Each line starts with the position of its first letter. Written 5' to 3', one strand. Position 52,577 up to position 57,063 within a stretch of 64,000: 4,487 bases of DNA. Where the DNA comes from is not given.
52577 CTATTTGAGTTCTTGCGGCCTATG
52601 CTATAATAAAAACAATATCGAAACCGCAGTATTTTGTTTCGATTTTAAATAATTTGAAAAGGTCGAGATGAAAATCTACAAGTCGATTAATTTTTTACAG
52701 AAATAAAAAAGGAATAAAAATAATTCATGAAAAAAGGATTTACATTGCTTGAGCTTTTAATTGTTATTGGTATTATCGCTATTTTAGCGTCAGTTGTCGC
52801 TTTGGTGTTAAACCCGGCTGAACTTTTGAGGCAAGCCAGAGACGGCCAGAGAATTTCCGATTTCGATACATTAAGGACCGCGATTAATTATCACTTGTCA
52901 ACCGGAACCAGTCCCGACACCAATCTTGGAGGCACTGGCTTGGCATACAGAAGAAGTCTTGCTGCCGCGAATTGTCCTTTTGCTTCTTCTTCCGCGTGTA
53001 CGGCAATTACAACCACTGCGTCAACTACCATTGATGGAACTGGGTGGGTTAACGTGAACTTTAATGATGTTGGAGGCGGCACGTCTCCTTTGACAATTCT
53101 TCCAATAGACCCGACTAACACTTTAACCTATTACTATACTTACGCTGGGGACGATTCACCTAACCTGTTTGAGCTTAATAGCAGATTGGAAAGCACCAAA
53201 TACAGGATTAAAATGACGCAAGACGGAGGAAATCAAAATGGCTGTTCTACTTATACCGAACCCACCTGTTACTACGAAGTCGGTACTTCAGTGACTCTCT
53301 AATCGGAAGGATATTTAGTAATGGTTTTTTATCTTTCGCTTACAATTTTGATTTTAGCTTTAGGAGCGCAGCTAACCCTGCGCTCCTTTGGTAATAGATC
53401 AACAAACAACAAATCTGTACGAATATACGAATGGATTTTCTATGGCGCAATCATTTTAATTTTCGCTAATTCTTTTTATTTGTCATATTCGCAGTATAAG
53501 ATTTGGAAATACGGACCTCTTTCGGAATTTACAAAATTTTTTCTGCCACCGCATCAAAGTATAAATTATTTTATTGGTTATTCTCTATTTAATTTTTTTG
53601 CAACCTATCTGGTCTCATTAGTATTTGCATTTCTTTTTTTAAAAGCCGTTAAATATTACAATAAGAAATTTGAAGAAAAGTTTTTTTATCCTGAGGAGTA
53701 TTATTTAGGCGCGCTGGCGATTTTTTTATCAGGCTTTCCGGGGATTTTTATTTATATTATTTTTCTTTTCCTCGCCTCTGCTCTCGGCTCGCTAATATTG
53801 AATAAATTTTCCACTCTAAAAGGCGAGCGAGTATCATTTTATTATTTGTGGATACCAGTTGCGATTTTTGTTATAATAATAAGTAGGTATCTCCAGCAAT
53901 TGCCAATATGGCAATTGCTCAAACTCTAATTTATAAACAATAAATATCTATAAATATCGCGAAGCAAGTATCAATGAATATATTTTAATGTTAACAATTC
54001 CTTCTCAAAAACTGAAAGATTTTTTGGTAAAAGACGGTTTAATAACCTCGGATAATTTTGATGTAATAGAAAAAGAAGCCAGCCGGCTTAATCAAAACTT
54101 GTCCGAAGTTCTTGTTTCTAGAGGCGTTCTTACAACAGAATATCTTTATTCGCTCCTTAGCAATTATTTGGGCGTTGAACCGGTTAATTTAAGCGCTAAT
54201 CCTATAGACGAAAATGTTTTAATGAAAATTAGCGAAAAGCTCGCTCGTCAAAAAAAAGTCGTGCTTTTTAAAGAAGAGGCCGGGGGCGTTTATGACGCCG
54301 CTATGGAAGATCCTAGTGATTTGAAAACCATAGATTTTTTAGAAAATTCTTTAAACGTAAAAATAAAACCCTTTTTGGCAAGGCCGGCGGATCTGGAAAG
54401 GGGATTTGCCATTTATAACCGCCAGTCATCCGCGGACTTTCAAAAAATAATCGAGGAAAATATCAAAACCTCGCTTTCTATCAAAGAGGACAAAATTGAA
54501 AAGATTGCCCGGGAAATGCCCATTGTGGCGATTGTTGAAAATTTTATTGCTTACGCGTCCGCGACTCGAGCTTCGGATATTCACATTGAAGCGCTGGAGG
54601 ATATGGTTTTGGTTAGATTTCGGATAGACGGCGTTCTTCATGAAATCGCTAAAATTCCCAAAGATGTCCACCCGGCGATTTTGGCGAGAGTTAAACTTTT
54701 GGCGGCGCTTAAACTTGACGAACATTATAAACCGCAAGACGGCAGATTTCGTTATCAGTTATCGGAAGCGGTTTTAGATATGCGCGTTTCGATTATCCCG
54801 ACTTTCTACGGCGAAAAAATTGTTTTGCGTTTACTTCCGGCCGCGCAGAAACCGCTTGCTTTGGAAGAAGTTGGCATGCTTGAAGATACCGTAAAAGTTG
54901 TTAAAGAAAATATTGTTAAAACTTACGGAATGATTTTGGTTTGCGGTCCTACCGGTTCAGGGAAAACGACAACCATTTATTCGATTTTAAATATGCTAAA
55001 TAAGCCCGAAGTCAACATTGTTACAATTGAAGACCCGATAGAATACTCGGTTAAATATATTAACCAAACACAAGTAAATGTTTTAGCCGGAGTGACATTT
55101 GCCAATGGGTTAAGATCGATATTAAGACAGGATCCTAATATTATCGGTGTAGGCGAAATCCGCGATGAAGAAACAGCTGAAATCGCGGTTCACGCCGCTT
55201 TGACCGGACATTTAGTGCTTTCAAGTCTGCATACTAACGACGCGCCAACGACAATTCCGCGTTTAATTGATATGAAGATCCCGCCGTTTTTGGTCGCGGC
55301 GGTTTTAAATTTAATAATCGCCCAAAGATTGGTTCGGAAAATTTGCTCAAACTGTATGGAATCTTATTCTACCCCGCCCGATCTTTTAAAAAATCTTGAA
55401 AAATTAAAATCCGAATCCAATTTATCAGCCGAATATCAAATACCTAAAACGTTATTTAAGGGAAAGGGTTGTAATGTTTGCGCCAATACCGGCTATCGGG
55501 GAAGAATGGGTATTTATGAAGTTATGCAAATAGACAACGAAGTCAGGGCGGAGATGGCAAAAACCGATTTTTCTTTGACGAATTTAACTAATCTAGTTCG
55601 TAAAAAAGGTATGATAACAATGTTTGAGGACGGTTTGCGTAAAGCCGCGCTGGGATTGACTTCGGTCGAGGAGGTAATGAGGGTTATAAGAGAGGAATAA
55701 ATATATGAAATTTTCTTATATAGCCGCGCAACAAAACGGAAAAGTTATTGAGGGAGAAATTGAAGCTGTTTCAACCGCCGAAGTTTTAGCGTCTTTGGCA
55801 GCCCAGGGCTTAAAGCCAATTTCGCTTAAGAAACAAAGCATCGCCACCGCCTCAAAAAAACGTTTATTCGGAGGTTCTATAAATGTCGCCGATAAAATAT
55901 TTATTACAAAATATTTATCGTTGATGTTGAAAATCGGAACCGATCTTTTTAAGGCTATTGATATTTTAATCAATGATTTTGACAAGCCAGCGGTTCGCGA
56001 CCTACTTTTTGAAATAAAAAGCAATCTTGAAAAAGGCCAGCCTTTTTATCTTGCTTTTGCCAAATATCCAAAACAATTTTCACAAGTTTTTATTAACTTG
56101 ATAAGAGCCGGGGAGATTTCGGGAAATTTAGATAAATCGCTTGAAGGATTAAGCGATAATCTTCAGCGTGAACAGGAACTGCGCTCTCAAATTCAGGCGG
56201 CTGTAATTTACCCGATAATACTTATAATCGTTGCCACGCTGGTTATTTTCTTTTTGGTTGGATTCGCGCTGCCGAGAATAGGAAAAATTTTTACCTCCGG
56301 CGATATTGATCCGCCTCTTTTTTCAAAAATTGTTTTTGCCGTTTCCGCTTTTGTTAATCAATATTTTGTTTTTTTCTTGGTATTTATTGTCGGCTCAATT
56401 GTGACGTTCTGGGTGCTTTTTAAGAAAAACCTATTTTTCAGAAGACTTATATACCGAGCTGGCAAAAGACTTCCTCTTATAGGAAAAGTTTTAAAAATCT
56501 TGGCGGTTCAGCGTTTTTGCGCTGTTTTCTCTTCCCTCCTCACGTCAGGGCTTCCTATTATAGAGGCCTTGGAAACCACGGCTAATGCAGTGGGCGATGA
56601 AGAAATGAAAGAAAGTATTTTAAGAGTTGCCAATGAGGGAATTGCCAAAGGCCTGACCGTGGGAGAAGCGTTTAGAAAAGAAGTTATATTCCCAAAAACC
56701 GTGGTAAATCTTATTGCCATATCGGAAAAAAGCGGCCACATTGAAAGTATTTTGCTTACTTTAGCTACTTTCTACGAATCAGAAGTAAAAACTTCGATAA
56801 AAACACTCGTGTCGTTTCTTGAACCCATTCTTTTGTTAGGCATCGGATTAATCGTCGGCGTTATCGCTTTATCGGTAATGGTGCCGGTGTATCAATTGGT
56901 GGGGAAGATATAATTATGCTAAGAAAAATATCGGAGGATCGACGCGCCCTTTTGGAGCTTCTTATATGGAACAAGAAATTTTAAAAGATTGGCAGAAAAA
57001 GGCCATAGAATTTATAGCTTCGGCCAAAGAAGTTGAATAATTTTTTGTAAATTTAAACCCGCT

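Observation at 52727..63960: Second pilus cluster coupled to four consecutive parallel beta-helix proteins, one with a prepilin leader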

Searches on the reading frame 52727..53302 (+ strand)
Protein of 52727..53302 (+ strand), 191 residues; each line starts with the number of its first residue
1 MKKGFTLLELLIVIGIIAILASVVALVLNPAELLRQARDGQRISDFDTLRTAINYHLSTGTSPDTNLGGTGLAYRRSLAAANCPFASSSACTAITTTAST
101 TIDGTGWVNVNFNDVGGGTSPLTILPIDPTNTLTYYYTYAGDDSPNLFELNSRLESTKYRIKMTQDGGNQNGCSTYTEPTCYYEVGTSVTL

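Call 6: search_protein_families(library=pfam, proteins=[window:52727-53302:+], max_evalue=0.1)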
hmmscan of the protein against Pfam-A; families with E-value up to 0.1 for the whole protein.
window:52727-53302:+ (191 aa): 1 family
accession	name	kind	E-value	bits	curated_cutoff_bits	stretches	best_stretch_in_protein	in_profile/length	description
PF07963.17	N_methyl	-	6.1e-07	29.2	21.2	1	2-24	4-26/27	Prokaryotic N-terminal methylation motif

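Call 52: search_protein_families(library=ncbifam, proteins=[window:52727-53302:+], max_evalue=0.01)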
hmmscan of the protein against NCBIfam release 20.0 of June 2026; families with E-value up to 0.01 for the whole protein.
window:52727-53302:+ (191 aa): 11 families
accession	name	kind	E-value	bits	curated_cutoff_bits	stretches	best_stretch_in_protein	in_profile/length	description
TIGR02532.1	IV_pilin_GFxxxE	domain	8.6e-08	31.7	16.3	1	2-24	1-23/24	prepilin-type N-terminal cleavage/methylation domain-containing protein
TIGR01708.2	typeII_sec_gspH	equivalog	1e-06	28.9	80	1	3-32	2-31/169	type II secretion system minor pseudopilin GspH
TIGR01710.1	typeII_sec_gspG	equivalog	1e-05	25.6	88.85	1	3-68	1-65/134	type II secretion system major pseudopilin GspG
NF007862.0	PRK10574.1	equivalog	3.9e-05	23.8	138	1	2-24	4-26/145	prepilin peptidase-dependent pilin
NF040982.1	ComGD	equivalog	0.00011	22.6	70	1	2-37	1-34/139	competence type IV pilus minor pilin ComGD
TIGR02599.1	TIGR02599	subfamily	0.00078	18.8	256.5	1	4-52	1-48/361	Verru_Chthon cassette protein C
NF041013.1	T4P_ComGE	equivalog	0.0012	18.9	49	1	2-24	3-25/83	competence type IV pilus minor pilin ComGE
NF040999.1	pilin_ComGC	equivalog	0.0013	18.9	75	1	2-21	1-20/84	competence type IV pilus major pilin ComGC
TIGR02596.1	TIGR02596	subfamily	0.0023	18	70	1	5-29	1-25/196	Verru_Chthon cassette protein D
NF041775.1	typeIV_PilA_Myxo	equivalog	0.0032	17.4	400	1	3-39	11-43/214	type IV pilin protein PilA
NF041002.1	pilin_ComGF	equivalog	0.0042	17.3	80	1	2-61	1-60/139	competence type IV pilus minor pilin ComGF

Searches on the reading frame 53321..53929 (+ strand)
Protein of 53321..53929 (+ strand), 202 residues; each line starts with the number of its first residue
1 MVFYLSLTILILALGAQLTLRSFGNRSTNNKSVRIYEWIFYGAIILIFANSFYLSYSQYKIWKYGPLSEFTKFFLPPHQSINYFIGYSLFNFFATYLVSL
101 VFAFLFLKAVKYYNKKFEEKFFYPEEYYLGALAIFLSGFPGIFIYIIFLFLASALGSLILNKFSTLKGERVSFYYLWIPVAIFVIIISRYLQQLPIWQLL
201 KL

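Call 6: search_protein_families(library=pfam, proteins=[window:53321-53929:+], max_evalue=0.1)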
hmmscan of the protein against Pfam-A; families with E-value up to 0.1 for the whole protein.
window:53321-53929:+ (202 aa): 0 families

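Call 52: search_protein_families(library=ncbifam, proteins=[window:53321-53929:+], max_evalue=0.01)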
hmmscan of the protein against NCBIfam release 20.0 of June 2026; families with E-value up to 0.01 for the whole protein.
window:53321-53929:+ (202 aa): 0 families

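Call 103: search_protein_families(library=pfam, proteins=[window:53321-53929:+], max_evalue=1)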
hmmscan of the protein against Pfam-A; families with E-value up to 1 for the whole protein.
window:53321-53929:+ (202 aa): 0 families

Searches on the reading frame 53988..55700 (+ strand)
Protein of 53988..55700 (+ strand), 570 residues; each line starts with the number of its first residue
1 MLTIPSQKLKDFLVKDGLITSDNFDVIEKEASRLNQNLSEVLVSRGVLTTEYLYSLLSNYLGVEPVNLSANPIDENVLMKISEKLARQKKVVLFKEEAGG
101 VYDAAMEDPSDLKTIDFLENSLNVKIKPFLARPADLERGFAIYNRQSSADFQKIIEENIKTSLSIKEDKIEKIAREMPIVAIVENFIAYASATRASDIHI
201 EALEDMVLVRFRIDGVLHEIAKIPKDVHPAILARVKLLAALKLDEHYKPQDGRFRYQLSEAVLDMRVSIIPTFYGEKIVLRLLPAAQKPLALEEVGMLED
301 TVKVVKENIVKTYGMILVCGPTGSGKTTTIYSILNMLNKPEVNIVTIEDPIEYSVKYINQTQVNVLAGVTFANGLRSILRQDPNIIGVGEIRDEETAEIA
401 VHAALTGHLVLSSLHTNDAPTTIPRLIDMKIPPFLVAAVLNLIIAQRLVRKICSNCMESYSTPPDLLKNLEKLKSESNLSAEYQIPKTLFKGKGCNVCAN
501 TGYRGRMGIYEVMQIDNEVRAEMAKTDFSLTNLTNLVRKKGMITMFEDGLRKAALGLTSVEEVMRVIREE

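Call 6: search_protein_families(library=pfam, proteins=[window:53988-55700:+], max_evalue=0.1)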
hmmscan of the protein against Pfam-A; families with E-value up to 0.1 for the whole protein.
window:53988-55700:+ (570 aa): 28 families (the best 25 are shown)
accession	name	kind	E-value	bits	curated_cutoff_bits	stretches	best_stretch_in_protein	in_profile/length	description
PF00437.27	T2SSE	-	4.2e-120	401.2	24.9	1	176-565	5-370/370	Type II/IV secretion system protein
PF05157.20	MshEN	-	4.8e-12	46.1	23.1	1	61-140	1-80/90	MshEN domain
PF13401.12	AAA_22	-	4.2e-05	24.3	27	1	312-350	4-42/130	AAA domain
PF20720.3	nSTAND3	-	0.00011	22.4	27.2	1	308-360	12-63/155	Novel STAND NTPase 3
PF12775.13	AAA_7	-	0.00031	20.8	25.8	1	304-347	24-67/181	P-loop containing dynein motor region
PF01935.23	DUF87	-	0.00051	20.6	23.2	1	316-354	26-65/220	Helicase HerA, central domain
PF13476.12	AAA_23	-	0.0028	18.7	27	1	314-335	20-41/201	AAA domain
PF08951.15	EntA_Immun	-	0.0032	18.2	22.1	0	14-49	30-63/73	Enterocin A Immunity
PF00485.24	PRK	-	0.004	17.4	22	0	316-350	2-36/196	Phosphoribulokinase / Uridine kinase family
PF13191.12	AAA_16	-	0.0042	18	32.6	1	310-380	24-84/167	AAA ATPase domain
PF13086.12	AAA_11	-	0.0074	16.5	27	1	308-339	12-43/257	AAA domain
PF00004.35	AAA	-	0.0082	17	21.2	1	316-363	1-44/131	ATPase family associated with various cellular activities (AAA)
PF25199.1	nSTAND_NTPase5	-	0.0082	16.4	34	1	306-354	34-83/145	Novel STAND NTPase 5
PF00005.33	ABC_tran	-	0.013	16.6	25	1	315-353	13-51/137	ABC transporter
PF03266.21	NTPase_1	-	0.016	15.5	23.9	0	316-344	2-30/168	NTPase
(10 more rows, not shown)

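Call 52: search_protein_families(library=ncbifam, proteins=[window:53988-55700:+], max_evalue=0.01)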
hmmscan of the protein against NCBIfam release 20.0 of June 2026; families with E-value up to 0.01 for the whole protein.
window:53988-55700:+ (570 aa): 25 families
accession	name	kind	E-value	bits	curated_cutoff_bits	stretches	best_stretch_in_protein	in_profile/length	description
TIGR02538.1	type_IV_pilB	equivalog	3.2e-155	517.9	675.65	1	9-567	2-562/564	type IV-A pilus assembly ATPase PilB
TIGR02533.1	type_II_gspE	equivalog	1.3e-148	495.7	630.25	1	80-566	3-485/486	type II secretion system ATPase GspE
NF053534.1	T4PilAsmATPsTfpB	equivalog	1.3e-127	426.7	850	1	36-567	51-582/584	type IV pilus assembly ATPase TfpB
NF007755.0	PRK10436.1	equivalog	2.7e-125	418.7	617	1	164-567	70-459/465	type II secretion system protein GspE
NF041000.1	ATPase_ComGA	equivalog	3.6e-73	245.8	300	1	185-450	2-266/267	competence type IV pilus ATPase ComGA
TIGR01420.1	pilT_fam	subfamily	1.5e-51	175.7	319.1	1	184-450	3-269/343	PilT/PilU family type 4a pilus ATPase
TIGR02525.1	plasmid_TraJ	equivalog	2.7e-31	108.9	368.3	1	291-450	131-299/372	plasmid transfer ATPase TraJ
TIGR02524.1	dot_icm_DotB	equivalog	2.1e-21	76.5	463.3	1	233-428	62-258/358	Dot/Icm type IV secretion system ATPase DotB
NF058587.1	archaellum_moto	equivalog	1.3e-18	67.1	550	1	315-451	277-419/527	archaellum flagellar ATPase motor FlaI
TIGR02788.1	VirB11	equivalog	8.4e-15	54.6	249.95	1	306-430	138-266/308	P-type DNA transfer ATPase VirB11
TIGR02782.1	TrbB_P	equivalog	6.7e-14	51.9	304.55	1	307-426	130-252/303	P-type conjugative transfer ATPase TrbB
NF010469.0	PRK13894.1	subfamily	3.4e-13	49.6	508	1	299-426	135-264/320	conjugal transfer ATPase TrbB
TIGR03819.1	heli_sec_ATPase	hypoth_equivalog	5.8e-13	48.7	373.15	1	233-421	101-292/340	TadA family conjugal transfer-associated ATPase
NF010407.0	PRK13833.1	subfamily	6.8e-12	45.4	499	1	294-427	126-260/323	conjugal transfer protein TrbB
NF053672.1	bindosome_BasE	exception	1.2e-09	37.5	1000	1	298-431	255-393/512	bindosome assembly system ATPase subunit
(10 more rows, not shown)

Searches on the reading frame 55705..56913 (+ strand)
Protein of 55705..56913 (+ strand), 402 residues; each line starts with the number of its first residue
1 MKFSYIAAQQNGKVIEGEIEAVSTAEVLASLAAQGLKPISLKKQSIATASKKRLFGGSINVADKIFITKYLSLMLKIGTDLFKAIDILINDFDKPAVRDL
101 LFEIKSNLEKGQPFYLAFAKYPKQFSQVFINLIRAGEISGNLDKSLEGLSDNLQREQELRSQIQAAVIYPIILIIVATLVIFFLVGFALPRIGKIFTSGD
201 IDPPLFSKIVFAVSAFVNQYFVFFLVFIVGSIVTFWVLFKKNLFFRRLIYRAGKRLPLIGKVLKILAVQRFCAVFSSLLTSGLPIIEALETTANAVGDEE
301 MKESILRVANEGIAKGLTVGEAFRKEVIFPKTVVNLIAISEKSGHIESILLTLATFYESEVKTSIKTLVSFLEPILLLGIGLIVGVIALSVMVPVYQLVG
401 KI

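Call 6: search_protein_families(library=pfam, proteins=[window:55705-56913:+], max_evalue=0.1)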
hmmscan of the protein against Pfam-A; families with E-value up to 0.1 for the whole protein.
window:55705-56913:+ (402 aa): 2 families
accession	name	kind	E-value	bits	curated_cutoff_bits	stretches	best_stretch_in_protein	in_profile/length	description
PF00482.28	T2SSF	-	2.6e-52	176.5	25.2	2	68-190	2-125/125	Type II secretion system (T2SS), protein F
PF06195.18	DUF996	-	0.0021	18.7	31.3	1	161-268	23-128/138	Protein of unknown function (DUF996)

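Call 52: search_protein_families(library=ncbifam, proteins=[window:55705-56913:+], max_evalue=0.01)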
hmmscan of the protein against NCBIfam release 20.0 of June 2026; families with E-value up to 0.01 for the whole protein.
window:55705-56913:+ (402 aa): 7 families
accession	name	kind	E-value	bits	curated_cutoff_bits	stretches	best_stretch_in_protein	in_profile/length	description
TIGR02120.1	GspF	equivalog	2.4e-86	290.5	424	1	3-399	1-398/401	type II secretion system inner membrane protein GspF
NF052607.1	T4PiliAsmPilCThrm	equivalog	1.3e-68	232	700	1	3-401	4-403/406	type IV pilus assembly protein PilC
NF052606.1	T4PiliAsmPilCMyx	equivalog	2.1e-68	231.1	700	1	3-402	22-418/419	type IV pilus assembly protein PilC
NF047826.1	T3SSXpsF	equivalog_domain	5.6e-67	226.3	650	1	3-401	4-403/405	type II secretion system protein XpsF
NF007861.0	PRK10573.1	equivalog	4.6e-65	220.2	401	1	4-398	8-394/401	protein transport protein HofC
NF041012.2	T4P_ComGB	equivalog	2.3e-40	138.9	240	1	65-399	4-331/332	competence type IV pilus assembly protein ComGB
NF045751.1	MPN385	equivalog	0.0044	17.7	120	1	334-399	35-100/105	MPN385 family protein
